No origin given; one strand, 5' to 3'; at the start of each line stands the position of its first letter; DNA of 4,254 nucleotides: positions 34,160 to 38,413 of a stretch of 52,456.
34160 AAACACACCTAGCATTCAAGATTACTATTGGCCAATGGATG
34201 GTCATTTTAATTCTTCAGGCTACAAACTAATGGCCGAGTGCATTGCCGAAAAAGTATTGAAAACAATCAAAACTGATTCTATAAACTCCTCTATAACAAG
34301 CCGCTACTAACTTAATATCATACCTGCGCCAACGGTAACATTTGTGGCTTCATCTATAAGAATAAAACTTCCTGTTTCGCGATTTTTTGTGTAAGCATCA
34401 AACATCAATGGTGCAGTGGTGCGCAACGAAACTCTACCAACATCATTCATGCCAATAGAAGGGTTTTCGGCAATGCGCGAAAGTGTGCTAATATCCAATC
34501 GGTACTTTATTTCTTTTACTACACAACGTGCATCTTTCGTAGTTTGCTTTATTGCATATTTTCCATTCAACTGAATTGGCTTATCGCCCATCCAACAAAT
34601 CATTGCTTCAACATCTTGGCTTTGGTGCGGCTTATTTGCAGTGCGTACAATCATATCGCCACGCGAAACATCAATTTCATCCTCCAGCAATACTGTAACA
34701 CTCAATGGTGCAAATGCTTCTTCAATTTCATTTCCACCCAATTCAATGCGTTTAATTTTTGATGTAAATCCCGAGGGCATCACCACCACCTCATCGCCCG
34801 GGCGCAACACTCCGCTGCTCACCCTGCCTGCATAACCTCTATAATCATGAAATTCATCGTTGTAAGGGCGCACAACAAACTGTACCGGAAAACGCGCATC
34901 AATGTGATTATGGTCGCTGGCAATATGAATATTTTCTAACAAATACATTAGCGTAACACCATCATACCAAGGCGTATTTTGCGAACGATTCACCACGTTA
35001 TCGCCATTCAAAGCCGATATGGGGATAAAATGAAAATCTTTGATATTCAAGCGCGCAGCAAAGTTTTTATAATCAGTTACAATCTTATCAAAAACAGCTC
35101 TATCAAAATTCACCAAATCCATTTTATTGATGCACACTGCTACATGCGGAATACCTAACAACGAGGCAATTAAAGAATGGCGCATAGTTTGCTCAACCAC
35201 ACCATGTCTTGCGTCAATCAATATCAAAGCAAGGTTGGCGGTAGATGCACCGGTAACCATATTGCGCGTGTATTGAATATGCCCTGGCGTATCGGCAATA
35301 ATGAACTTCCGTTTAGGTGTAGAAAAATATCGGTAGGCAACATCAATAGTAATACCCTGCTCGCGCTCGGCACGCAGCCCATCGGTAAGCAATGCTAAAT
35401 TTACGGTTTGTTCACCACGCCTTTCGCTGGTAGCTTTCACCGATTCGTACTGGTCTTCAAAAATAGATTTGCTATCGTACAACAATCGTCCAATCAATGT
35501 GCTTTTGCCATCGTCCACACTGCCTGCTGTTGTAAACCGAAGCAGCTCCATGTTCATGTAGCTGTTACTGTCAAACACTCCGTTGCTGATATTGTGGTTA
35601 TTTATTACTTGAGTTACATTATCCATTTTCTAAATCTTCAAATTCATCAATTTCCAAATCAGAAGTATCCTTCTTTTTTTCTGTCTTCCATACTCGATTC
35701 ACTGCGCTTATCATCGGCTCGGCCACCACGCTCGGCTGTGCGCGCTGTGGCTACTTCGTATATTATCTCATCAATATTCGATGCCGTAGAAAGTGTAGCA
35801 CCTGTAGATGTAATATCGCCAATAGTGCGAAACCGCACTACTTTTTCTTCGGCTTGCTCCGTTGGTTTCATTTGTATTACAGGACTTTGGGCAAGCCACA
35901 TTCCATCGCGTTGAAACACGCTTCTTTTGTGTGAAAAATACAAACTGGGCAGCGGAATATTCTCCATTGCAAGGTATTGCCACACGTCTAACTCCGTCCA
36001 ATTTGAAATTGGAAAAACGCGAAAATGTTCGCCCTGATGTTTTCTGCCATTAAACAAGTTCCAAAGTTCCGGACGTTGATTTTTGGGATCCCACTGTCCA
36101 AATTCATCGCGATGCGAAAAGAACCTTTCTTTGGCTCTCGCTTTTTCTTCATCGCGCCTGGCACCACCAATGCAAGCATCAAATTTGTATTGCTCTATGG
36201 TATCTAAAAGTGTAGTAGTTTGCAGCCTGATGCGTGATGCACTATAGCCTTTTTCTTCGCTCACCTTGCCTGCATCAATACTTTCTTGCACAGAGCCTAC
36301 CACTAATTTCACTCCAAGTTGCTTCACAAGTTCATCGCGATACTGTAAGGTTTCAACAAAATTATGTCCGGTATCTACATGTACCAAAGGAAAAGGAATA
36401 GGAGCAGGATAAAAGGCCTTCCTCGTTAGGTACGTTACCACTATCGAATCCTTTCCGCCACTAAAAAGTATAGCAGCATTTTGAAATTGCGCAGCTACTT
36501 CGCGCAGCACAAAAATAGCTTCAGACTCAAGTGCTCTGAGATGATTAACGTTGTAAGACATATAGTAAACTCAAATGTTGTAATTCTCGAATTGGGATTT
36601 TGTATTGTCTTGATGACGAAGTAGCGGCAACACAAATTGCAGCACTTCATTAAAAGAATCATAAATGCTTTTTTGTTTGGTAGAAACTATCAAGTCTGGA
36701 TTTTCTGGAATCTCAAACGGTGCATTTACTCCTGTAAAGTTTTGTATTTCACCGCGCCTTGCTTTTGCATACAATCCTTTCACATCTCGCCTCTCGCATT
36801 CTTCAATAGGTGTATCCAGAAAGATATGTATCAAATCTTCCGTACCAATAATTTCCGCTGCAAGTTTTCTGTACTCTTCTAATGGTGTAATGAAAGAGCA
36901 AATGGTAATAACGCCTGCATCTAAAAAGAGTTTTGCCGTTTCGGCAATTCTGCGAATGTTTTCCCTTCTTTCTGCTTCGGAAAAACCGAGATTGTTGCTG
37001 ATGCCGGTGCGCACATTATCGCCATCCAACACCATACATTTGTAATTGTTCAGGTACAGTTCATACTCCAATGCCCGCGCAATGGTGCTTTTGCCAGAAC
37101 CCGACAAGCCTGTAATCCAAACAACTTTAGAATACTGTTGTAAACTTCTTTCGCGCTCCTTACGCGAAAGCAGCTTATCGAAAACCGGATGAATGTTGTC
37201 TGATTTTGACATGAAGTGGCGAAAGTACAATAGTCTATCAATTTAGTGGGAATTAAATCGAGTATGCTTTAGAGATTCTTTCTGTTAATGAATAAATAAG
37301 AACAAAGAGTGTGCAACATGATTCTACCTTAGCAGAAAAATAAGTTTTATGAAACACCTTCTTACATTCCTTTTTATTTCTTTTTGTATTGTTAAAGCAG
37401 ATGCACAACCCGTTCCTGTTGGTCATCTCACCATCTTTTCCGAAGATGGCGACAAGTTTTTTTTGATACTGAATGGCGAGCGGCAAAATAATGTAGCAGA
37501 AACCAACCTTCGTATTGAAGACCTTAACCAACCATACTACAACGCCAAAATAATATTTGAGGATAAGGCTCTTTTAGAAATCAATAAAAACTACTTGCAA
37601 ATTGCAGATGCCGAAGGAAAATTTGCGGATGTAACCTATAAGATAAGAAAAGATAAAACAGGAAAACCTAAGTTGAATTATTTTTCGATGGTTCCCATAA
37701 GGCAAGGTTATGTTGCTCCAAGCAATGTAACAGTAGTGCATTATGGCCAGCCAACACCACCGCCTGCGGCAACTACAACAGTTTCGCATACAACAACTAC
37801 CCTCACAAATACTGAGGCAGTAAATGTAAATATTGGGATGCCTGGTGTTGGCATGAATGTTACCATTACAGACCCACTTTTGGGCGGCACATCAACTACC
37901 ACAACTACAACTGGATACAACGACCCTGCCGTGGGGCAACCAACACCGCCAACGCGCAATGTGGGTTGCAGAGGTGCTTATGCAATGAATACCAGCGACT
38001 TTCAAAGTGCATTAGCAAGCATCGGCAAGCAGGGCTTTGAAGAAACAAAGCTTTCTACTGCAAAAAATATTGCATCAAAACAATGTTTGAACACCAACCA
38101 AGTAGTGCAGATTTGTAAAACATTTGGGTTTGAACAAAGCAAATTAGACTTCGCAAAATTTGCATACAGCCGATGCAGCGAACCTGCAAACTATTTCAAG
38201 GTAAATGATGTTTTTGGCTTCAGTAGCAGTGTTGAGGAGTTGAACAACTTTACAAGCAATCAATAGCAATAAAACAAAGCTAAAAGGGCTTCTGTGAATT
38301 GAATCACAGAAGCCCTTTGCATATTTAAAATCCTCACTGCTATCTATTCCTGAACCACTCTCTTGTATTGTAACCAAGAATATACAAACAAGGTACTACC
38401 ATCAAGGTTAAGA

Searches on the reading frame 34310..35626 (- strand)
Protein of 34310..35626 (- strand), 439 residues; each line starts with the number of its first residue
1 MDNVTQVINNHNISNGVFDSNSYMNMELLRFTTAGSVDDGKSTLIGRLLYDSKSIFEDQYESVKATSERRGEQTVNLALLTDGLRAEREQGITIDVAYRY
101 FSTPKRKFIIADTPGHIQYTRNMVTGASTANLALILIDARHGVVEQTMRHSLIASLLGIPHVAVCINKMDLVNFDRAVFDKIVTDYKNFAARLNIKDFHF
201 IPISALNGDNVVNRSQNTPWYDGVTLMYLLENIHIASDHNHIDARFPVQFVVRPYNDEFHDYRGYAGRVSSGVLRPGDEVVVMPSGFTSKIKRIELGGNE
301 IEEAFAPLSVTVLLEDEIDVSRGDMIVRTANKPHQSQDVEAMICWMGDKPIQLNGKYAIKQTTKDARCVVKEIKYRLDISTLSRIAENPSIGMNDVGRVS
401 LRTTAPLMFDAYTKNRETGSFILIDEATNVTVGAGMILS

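Call 12: search_protein_families(library=pfam, proteins=[window:34310-35626:-], max_evalue=0.01)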
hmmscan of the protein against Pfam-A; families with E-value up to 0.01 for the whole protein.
window:34310-35626:- (439 aa): 4 families
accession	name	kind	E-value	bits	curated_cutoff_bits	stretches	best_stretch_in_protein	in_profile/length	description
PF00009.33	GTP_EFTU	-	1.8e-43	148.8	26.5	1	28-212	3-176/188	Elongation factor Tu GTP binding domain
PF22594.2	GTP-eEF1A_C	-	3.5e-26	92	27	1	339-437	2-100/101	GTP-eEF1A C-terminal domain-like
PF03144.31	GTP_EFTU_D2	-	6.9e-07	30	30.3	1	267-326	6-72/73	Elongation factor Tu domain 2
PF01926.29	MMR_HSR1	-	1.7e-06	28.5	21.9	1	84-151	24-99/113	50S ribosome-binding GTPase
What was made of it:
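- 34307..37230 (-): CysN, CysD and CysC (sulfate activation to PAPS). They are neighbours only, and a link to the operon is unproven. Pfam hits in call 12.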

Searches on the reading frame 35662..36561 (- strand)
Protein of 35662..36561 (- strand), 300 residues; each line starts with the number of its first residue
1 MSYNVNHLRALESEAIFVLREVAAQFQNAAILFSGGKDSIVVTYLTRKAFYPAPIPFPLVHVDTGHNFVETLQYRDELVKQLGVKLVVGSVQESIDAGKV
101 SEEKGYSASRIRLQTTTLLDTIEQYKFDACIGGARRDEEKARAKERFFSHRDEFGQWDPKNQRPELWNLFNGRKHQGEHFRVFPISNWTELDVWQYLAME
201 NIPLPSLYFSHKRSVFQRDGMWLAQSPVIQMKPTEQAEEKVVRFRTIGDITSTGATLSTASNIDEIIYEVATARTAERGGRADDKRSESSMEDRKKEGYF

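Call 12: search_protein_families(library=pfam, proteins=[window:35662-36561:-], max_evalue=0.01)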
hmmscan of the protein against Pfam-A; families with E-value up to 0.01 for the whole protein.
window:35662-36561:- (300 aa): 3 families
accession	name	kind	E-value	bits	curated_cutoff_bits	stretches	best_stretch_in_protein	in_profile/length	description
PF01507.26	PAPS_reduct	-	1.6e-43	149.2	22.5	1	29-254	2-174/175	Phosphoadenosine phosphosulfate reductase domain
PF24167.1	DUF7411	-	0.0011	19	28.7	1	28-138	2-107/194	Family of unknown function (DUF7411)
PF06508.19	QueC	-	0.0052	16.8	22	1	29-90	2-59/210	Queuosine biosynthesis protein QueC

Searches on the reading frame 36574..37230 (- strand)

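Call 12: search_protein_families(library=pfam, proteins=[window:36574-37230:-], max_evalue=0.01)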
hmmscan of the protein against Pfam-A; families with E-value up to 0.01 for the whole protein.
window:36574-37230:- (219 aa): 15 families
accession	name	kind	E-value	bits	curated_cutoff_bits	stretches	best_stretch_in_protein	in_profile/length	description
PF01583.26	APS_kinase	-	3.5e-60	202.9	21.1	1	34-182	2-151/152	Adenylylsulphate kinase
PF13671.12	AAA_33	-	4.4e-07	30.7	27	1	36-150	1-116/143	AAA domain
PF13238.12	AAA_18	-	1.6e-05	25.8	29.4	1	38-148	2-107/128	AAA domain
PF20720.3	nSTAND3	-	1.8e-05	25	27.2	1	33-69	16-52/155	Novel STAND NTPase 3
PF08433.16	KTI12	-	7.2e-05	22.9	22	1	37-93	4-57/271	Chromatin associated protein KTI12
PF06414.18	Zeta_toxin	-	7.9e-05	22.6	22.3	1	30-91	12-72/199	Zeta toxin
PF25199.1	nSTAND_NTPase5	-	0.0023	18.2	34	1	19-69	27-77/145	Novel STAND NTPase 5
PF13476.12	AAA_23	-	0.0026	18.9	27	1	34-60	19-45/201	AAA domain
PF24883.2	NPHP3_N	-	0.0027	18.4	24.8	1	20-56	6-44/164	Nephrocystin 3, N-terminal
PF13173.12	AAA_14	-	0.003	18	27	1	34-81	2-48/129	AAA domain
PF03668.21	RapZ-like_N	-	0.0041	17.3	25.4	0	35-56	2-23/158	RapZ-like N-terminal domain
PF13521.12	AAA_28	-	0.0044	17.7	27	0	37-110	2-86/164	AAA domain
PF00005.33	ABC_tran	-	0.005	17.9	25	1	34-75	11-51/137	ABC transporter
PF13555.12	AAA_29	-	0.0053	16.9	27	1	36-55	24-43/61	P-loop containing region of AAA domain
PF13191.12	AAA_16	-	0.0054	17.7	32.6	1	32-74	22-62/167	AAA ATPase domain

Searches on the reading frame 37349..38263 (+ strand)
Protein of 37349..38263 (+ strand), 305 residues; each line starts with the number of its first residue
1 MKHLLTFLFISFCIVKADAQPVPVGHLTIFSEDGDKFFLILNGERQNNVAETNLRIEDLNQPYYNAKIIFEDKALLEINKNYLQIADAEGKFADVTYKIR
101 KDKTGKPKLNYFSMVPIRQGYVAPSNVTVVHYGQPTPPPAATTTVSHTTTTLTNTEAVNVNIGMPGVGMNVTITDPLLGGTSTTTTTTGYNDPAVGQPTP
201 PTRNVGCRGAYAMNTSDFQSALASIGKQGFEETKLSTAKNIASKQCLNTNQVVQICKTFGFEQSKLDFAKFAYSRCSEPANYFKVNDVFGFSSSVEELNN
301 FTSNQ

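Call 12: search_protein_families(library=pfam, proteins=[window:37349-38263:+], max_evalue=0.01)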
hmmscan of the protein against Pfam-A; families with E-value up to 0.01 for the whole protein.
window:37349-38263:+ (305 aa): 1 family
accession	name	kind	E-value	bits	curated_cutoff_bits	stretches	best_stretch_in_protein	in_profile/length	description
PF14771.11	DUF4476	-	4.1e-16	59.5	22.5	1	213-301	2-90/91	Domain of unknown function (DUF4476)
